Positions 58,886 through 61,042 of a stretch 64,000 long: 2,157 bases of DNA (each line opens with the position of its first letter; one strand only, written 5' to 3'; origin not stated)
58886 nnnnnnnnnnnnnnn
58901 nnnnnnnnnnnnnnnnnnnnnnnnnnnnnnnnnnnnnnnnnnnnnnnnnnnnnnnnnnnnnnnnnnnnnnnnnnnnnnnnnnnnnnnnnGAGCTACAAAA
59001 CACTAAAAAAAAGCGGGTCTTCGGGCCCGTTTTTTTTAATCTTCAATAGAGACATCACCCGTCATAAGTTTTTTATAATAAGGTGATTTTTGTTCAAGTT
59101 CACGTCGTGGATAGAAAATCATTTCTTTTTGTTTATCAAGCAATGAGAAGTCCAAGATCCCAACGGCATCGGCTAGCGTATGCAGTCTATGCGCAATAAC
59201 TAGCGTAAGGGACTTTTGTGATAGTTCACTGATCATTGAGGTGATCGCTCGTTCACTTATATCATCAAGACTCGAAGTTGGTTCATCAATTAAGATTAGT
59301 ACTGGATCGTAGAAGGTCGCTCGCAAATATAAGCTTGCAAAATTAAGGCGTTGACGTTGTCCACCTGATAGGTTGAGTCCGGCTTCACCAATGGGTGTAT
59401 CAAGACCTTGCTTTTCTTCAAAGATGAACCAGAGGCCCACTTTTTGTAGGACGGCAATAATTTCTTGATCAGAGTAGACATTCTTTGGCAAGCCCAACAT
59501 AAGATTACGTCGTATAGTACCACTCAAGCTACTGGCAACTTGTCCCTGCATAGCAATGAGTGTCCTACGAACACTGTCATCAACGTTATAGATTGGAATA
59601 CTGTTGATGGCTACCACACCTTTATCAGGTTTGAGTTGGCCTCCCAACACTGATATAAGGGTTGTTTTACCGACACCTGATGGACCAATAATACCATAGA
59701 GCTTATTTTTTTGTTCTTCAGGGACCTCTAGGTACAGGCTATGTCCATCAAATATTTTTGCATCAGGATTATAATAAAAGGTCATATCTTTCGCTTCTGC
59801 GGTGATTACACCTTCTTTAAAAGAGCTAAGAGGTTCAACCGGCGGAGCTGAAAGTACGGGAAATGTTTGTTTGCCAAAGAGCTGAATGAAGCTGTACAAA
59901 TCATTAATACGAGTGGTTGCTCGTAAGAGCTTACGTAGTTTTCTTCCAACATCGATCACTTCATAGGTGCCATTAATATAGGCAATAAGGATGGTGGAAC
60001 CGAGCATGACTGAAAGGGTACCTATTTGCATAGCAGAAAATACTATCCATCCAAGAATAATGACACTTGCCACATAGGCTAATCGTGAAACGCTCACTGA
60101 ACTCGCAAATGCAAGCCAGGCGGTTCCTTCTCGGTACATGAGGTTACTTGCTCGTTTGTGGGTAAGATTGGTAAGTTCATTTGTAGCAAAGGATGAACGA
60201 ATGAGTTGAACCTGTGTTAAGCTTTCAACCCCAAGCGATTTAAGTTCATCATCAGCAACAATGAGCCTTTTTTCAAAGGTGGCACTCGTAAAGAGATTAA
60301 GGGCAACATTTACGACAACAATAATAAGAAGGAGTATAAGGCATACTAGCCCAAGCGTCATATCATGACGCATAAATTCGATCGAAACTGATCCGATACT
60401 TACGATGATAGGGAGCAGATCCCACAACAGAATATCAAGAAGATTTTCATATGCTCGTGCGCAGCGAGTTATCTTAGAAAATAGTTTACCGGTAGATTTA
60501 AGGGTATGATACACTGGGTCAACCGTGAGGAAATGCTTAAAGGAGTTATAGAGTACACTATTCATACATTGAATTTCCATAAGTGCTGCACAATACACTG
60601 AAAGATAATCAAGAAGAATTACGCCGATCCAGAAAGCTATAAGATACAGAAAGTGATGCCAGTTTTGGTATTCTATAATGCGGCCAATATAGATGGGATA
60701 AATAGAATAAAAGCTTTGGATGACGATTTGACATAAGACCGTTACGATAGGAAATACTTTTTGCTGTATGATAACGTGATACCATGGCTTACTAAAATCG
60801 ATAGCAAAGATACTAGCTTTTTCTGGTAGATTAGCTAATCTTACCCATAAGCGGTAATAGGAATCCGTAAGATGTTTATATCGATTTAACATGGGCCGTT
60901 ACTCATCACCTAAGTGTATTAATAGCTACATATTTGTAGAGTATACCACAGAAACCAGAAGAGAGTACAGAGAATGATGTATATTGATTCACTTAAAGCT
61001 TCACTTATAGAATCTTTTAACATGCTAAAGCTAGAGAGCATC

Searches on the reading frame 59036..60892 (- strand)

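Call 24: search_protein_families(library=pfam, proteins=[window:59036-60892:-], max_evalue=0.001)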
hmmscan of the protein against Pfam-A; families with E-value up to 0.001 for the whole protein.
window:59036-60892:- (618 aa): 3 families
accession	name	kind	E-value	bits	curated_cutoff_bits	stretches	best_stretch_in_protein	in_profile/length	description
PF00005.33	ABC_tran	-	2.7e-19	70.6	25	1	395-540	10-137/137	ABC transporter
PF00664.28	ABC_membrane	-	3.3e-07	30.7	28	1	50-305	3-269/274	ABC transporter transmembrane region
PF02463.25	SMC_N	-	1.6e-06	28.1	40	1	494-578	135-207/220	RecF/RecN/SMC N terminal domain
